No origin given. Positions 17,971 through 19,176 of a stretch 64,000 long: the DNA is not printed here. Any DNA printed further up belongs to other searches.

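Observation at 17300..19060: Low-GC island with an orphan AbrB antitoxin, an unannotated 54-codon ORF and a 301-aa unknown protein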

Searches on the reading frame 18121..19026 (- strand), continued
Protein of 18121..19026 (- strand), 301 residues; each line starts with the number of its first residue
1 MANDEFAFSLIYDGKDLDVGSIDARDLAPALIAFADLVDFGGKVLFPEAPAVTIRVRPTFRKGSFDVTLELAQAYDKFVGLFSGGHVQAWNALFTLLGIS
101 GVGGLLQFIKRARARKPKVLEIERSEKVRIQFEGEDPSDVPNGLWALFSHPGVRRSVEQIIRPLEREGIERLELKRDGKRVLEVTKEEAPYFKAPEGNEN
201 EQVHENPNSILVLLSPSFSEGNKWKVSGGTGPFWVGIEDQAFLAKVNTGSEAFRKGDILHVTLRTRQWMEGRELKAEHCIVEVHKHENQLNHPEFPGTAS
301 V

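Call 35: fold_search(model_id=the predicted structure, library=pdb)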
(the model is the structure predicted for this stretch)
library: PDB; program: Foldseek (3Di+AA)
matches with E <= 10: 805; with E <= 0.001: 0
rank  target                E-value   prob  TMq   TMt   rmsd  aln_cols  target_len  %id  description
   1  6cqk_C                1.6e-02  0.97  0.19  0.47   5.1        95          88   13  Crystal Structure of mitochondrial single-stranded DNA binding proteins from S. cerevisiae, Rim1 (Form1) (released 2018-05-30)
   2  6cqo_G                2.1e-02  0.99  0.20  0.55   4.2        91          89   13  Crystal Structure of mitochondrial single-stranded DNA binding proteins from S. cerevisiae (SeMet Labeled), Rim1 (Form (released 2018-05-30)
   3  8qcf_H                2.3e-02  0.96  0.15  0.19   5.9        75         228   21  yeast cytoplasmic exosome-Ski2 complex degrading a RNA substrate (released 2024-01-10)
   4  5c0w_G                2.8e-02  0.95  0.15  0.19   5.9        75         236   21  Structure of a 12-subunit nuclear exosome complex bound to single-stranded RNA substrates (released 2015-07-29)
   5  6cqm_G                3.4e-02  0.94  0.18  0.46   4.7        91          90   11  Crystal Structure of mitochondrial single-stranded DNA binding proteins from S. cerevisiae, Rim1 (Form2) (released 2018-05-30)
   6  4gla_D                3.8e-02  0.98  0.20  0.53   5.0        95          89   17  OBody NL8 bound to hen egg-white lysozyme (released 2013-08-14)
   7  9mj5_C                4.2e-02  0.77  0.16  0.24  10.9       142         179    8  Catalytic domain of human DNA polymerase alpha in complex with DNA and RPA (released 2025-02-19)
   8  6d6v_D                5.3e-02  0.72  0.16  0.23   9.8       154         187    8  CryoEM structure of Tetrahymena telomerase with telomeric DNA at 4.8 Angstrom resolution (released 2018-05-30)
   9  5omb_A                5.6e-02  1.00  0.22  0.47   3.5        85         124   16  Crystal structure of K. lactis Ddc2 N-terminus in complex with S. cerevisiae Rfa1 N-OB domain (released 2017-10-25)
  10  9pd3_N                6.0e-02  0.72  0.15  0.23  10.3       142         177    9  NER dual incision complex - DuIS (released 2026-02-18)
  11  2q2t_A                6.0e-02  0.41  0.18  0.18  13.4       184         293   10  Structure of Chlorella virus DNA ligase-adenylate bound to a 5' phosphorylated nick (released 2007-07-10)
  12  5jea_G                6.3e-02  0.93  0.16  0.20   5.6        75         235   21  Structure of a cytoplasmic 11-subunit RNA exosome complex including Ski7, bound to RNA (released 2016-07-13)
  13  5vzj_G                6.3e-02  0.93  0.16  0.20   5.6        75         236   21  STRUCTURE OF A TWELVE COMPONENT MPP6-NUCLEAR RNA EXOSOME COMPLEX BOUND TO RNA (released 2017-08-02)
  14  4oo1_G                6.7e-02  0.87  0.15  0.19   5.9        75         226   21  Structure of an Rrp6-RNA exosome complex bound to poly(A) RNA (released 2014-07-02)
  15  5okz_k                6.7e-02  0.85  0.15  0.19   6.0        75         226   21  Crystal Strucrure of the Mpp6 Exosome complex (released 2017-08-30)
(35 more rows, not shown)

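Call 37: fold_search(model_id=the predicted structure, library=viral)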
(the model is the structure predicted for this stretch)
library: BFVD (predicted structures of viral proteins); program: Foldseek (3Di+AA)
matches with E <= 10: 781; with E <= 0.001: 4
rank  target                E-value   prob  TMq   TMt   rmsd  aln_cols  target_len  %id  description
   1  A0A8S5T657            6.5e-09  1.00  0.41  0.44  13.6       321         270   10  Uncharacterized protein [Myoviridae sp. ctLIM9]
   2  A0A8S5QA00            1.0e-07  1.00  0.35  0.30  10.4       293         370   10  DUF6575 domain-containing protein [Siphoviridae sp. ctoic9]
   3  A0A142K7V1            5.0e-07  1.00  0.30  0.48  18.6       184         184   18  Uncharacterized protein [Mycobacterium phage Pipsqueaks]
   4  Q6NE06                6.2e-06  1.00  0.41  0.34  10.8       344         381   10  Uncharacterized protein [Leptospira phage LE1]
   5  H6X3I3                7.9e-03  0.60  0.18  0.27  13.2       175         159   10  Uncharacterized protein [Klebsiella phage vB_KleM_RaK2]
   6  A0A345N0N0            1.5e-02  0.99  0.20  0.56   5.9        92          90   10  (no name in the UniProt tables at hand)
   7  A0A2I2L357            1.6e-02  0.25  0.16  0.13  21.4       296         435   11  Uncharacterized protein [Orpheovirus IHUMI-LCC2]
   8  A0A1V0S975            1.9e-02  0.96  0.19  0.42  10.3       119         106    8  Translation initiation factor 5A C-terminal domain-containing protein [Catovirus CTV1]
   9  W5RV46                2.0e-02  0.25  0.18  0.11  21.1       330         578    9  Repair exonuclease [Staphylococcus phage vB_SepS_SEP9]
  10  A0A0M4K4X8            3.1e-02  0.10  0.15  0.10  19.5       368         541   10  (no name in the UniProt tables at hand)
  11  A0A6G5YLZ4            3.3e-02  0.21  0.14  0.08  15.0       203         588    7  (no name in the UniProt tables at hand)
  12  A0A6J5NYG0            3.9e-02  0.75  0.16  0.12   8.7       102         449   15  DnaE_OBF domain containing protein [uncultured Caudovirales phage]
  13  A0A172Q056            4.4e-02  0.44  0.17  0.14  11.4       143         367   10  DNA ligase [Acinetobacter phage vB_AbaM_ME3]
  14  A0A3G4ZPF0            5.0e-02  0.06  0.10  0.07  35.6       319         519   10  Uncharacterized protein [Terrestrivirus sp.]
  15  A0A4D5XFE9            5.2e-02  0.38  0.18  0.12  13.3       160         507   10  DNA ligase [Pithovirus LCPAC102]
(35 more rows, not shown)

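Call 44: search_protein_families(library=pfam, alignment_id=A2, max_evalue=0.00001)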
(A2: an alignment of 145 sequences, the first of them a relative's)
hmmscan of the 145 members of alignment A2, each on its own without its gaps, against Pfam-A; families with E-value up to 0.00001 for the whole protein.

A. member 1, L005:6751-7170:- (139 aa): 0 families

B. families by the number of members that match (of 145 scanned): 154 families (the first 25 are shown)
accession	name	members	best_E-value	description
PF01555.25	N6_N4_Mtase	3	2.1e-43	DNA methylase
PF00589.27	Phage_integrase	3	1.9e-18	Phage integrase family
PF00171.27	Aldedh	2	2.1e-176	Aldehyde dehydrogenase family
PF01266.30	DAO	2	1.9e-70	FAD dependent oxidoreductase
PF01729.25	QRPTase_C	2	4.3e-55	Quinolinate phosphoribosyl transferase, C-terminal domain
PF12762.13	DDE_Tnp_IS1595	2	1.7e-36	ISXO2-like transposase domain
PF04055.27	Radical_SAM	2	1.8e-35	Radical SAM superfamily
PF22014.2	DUF6932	2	5e-27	Family of unknown function (DUF6932)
PF02749.22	QRPTase_N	2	3.3e-18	Quinolinate phosphoribosyl transferase, N-terminal domain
PF12760.12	Zn_ribbon_IS1595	2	5.4e-16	Transposase zinc-ribbon domain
PF10459.15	Peptidase_S46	1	8.9e-223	Peptidase S46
PF01425.27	Amidase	1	4.9e-150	Amidase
PF00437.27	T2SSE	1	2.9e-146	Type II/IV secretion system protein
PF11170.13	DUF2957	1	6.4e-134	Protein of unknown function (DUF2957)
PF00202.27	Aminotran_3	1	1.2e-129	Aminotransferase class-III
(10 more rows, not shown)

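Call 45: search_protein_families(library=padloc, alignment_id=A2, max_evalue=1e-10)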
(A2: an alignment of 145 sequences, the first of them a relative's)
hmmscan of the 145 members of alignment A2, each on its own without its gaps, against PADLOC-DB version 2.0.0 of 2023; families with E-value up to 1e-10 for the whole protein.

A. member 1, L005:6751-7170:- (139 aa): 0 families

B. families by the number of members that match (of 145 scanned): 49 families (the first 25 are shown)
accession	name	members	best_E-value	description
PDLC03339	MTase_II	3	2.2e-31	Type II methyltransferase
PDLC03371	MTase_II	3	2e-28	Type II methyltransferase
PDLC03299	MTase_II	3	1.6e-24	Type II methyltransferase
PDLC03216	MTase_II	3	6.9e-15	Type II methyltransferase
PDLC03738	oMTase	3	2.9e-12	orphan methyltransferase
PDLC03644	MTase_III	2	3.4e-140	Type III methyltransferase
PDLC03634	MTase_III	2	9.5e-91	Type III methyltransferase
PDLC03640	MTase_III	2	4.9e-87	Type III methyltransferase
PDLC03642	MTase_III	2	3.2e-82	Type III methyltransferase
PDLC03641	MTase_III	2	3.7e-77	Type III methyltransferase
PDLC03639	MTase_III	2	4.9e-61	Type III methyltransferase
PDLC03636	MTase_III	2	2.8e-53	Type III methyltransferase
PDLC03637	MTase_III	2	3.1e-50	Type III methyltransferase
PDLC03635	MTase_III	2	5.8e-49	Type III methyltransferase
PDLC03645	MTase_III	2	1.3e-47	Type III methyltransferase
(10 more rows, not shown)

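Call 90: search_protein_families(library=padloc, proteins=[L001:4869-5768:+, L002:4995-5879:+, L003:5974-6825:+, L004:1526-2425:+], max_evalue=0.01)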
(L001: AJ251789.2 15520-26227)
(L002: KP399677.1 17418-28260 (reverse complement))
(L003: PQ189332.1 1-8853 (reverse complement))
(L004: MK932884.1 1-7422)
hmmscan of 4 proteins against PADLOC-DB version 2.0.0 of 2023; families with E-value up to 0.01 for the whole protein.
L001:4869-5768:+ (300 aa): 1 family
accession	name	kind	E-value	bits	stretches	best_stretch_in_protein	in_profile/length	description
PDLC05015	PDC-S42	-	6.6e-77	257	1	2-291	2-300/302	-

L002:4995-5879:+ (295 aa): 1 family
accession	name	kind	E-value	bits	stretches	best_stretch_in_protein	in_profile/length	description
PDLC05015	PDC-S42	-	5.9e-71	237.4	1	1-293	1-299/302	-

L003:5974-6825:+ (284 aa): 2 families
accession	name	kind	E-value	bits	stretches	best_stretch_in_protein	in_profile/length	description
PDLC05015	PDC-S42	-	1.4e-29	101.5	1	1-244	1-250/302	-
PDLC05017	PDC-S42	-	0.0026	15.2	0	15-68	19-71/302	-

L004:1526-2425:+ (300 aa): 1 family
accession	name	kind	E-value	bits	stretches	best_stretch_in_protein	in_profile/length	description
PDLC05015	PDC-S42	-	6.8e-49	165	1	7-299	3-298/302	-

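Call 91: search_protein_families(library=ncbifam, proteins=[L001:4869-5768:+, L002:4995-5879:+, L003:5974-6825:+, L004:1526-2425:+], max_evalue=0.01)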
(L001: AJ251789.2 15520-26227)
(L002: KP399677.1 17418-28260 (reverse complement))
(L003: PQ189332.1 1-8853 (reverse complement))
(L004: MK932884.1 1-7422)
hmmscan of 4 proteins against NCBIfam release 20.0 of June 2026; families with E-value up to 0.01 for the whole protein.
L001:4869-5768:+ (300 aa): 1 family
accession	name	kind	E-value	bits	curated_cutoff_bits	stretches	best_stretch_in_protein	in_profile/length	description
NF053583.1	LAPAL_fam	equivalog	6e-71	239.2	60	1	7-282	2-292/292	LAPAL motif-containing putative phage structural protein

L002:4995-5879:+ (295 aa): 1 family
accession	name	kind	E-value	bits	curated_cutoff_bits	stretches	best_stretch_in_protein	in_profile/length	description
NF053583.1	LAPAL_fam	equivalog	9.4e-67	225.4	60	1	6-284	1-291/292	LAPAL motif-containing putative phage structural protein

L003:5974-6825:+ (284 aa): 1 family
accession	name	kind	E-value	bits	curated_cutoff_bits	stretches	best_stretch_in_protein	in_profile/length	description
NF053583.1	LAPAL_fam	equivalog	1.3e-39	136.4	60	1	7-280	2-288/292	LAPAL motif-containing putative phage structural protein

L004:1526-2425:+ (300 aa): 1 family
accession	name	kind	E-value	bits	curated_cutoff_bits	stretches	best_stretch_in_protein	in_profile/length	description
NF053583.1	LAPAL_fam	equivalog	1.4e-56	192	60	1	11-291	2-291/292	LAPAL motif-containing putative phage structural protein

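Call 93: list_cluster_members(proteins=[P0001, P0076])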
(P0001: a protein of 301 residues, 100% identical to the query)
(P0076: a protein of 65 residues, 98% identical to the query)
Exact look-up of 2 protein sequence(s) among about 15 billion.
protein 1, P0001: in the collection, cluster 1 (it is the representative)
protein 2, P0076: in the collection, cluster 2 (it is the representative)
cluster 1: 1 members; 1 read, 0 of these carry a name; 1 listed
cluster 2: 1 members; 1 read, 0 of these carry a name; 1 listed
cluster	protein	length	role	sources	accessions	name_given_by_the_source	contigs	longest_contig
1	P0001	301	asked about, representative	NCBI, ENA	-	-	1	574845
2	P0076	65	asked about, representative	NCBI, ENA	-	-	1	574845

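Call 95: find_related_loci(query=A1, collection=viral_contigs, flank=6000)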
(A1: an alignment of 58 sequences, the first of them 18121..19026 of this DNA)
Query A1 (301 aa) in viral_contigs; peptide patterns used: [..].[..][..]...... (x = any residue, [..] = any of these).
105 stretches matched a pattern; 103 encode a relative of the query (tblastn E <= 1e-3); the best 80 are kept; 80 distinct loci.
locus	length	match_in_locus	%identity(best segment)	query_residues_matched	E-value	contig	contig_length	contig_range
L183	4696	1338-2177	48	7-287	3e-87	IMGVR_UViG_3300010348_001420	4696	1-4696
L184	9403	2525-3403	33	7-296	1e-47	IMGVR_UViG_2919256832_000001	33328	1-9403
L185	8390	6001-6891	33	1-296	6e-47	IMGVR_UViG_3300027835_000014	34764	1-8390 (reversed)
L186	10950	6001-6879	33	7-293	7e-46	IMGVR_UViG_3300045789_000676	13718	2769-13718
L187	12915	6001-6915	34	1-296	5e-46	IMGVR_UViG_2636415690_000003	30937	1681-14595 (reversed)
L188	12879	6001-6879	33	7-293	8e-46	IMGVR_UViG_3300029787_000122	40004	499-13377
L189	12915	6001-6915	33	1-296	4e-45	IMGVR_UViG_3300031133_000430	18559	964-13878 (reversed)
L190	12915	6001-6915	33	1-296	2e-45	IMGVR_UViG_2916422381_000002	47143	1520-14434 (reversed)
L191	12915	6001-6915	33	1-296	2e-45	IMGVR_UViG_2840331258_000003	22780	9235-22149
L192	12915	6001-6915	32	1-296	6e-45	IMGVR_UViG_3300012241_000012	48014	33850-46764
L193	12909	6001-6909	35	3-296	1e-44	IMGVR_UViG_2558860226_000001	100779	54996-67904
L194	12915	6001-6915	33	1-296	1e-44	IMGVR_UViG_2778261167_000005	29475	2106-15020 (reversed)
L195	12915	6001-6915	33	1-293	3e-44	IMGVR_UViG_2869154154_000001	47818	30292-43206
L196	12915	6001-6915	33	1-293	3e-44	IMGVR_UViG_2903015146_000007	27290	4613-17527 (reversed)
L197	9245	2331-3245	34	1-296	3e-44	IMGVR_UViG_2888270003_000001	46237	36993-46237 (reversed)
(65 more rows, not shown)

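Call 98: search_protein_families(library=pfam, alignment_id=A3, max_evalue=0.00001)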
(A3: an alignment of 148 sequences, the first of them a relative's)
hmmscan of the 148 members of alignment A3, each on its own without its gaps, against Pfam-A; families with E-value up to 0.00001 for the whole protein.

A. member 1, L183:632-943:+ (104 aa): 0 families

B. families by the number of members that match (of 148 scanned): 45 families (the first 25 are shown)
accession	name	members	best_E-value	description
PF01381.28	HTH_3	14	1.7e-13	Helix-turn-helix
PF00717.28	Peptidase_S24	10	7.9e-25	Peptidase S24-like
PF13560.12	HTH_31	6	3.2e-11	Helix-turn-helix domain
PF06630.16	Exonuc_VIII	5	1.5e-113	Enterobacterial exodeoxyribonuclease VIII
PF05069.18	Phage_tail_S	5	1.1e-35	Phage virion morphogenesis family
PF06254.16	YdaT_toxin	5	1.4e-29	Bacterial toxin ydaT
PF04233.19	Phage_Mu_F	4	8.4e-30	Phage Mu protein F like protein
PF12684.13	DUF3799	4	1.3e-11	PDDEXK-like domain of unknown function (DUF3799)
PF10123.14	Mu-like_Pro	3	4.1e-101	Mu-like prophage I protein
PF05269.17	Phage_CII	3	6.1e-33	Bacteriophage CII protein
PF18810.6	PBECR2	3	5.7e-24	phage-Barnase-EndoU-ColicinE5/D-RelE like nuclease2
PF00589.27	Phage_integrase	3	2.2e-20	Phage integrase family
PF12844.13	HTH_19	3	1.7e-10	Helix-turn-helix domain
PF07022.19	Phage_CI_repr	3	2e-08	Bacteriophage CI repressor helix-turn-helix domain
PF09669.15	Phage_pRha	2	8.6e-29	Phage regulatory protein Rha (Phage_pRha)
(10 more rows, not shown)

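Call 108: search_solved_structures(query=A1, max_evalue=1)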
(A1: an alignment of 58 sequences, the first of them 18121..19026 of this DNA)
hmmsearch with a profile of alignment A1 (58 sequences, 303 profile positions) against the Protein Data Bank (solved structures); distinct sequences matched with E-value up to 1: 5.
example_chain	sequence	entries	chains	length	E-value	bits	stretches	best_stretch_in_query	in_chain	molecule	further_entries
6emk_B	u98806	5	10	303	0.088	15.2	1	170-232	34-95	Target of rapamycin complex subunit LST8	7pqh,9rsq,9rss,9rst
7z0i_A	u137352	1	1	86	0.38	13.1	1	246-272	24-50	Peroxisomal membrane protein PEX13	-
1wxu_A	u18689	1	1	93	0.49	12.7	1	241-272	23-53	peroxisomal biogenesis factor 13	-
7z0k_A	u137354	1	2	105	0.62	12.4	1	246-272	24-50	Peroxisomal membrane protein PEX13,Peroxisomal targeting signal 1 receptor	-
7z0j_A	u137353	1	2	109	0.67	12.3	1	246-272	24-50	Peroxisomal membrane protein PEX13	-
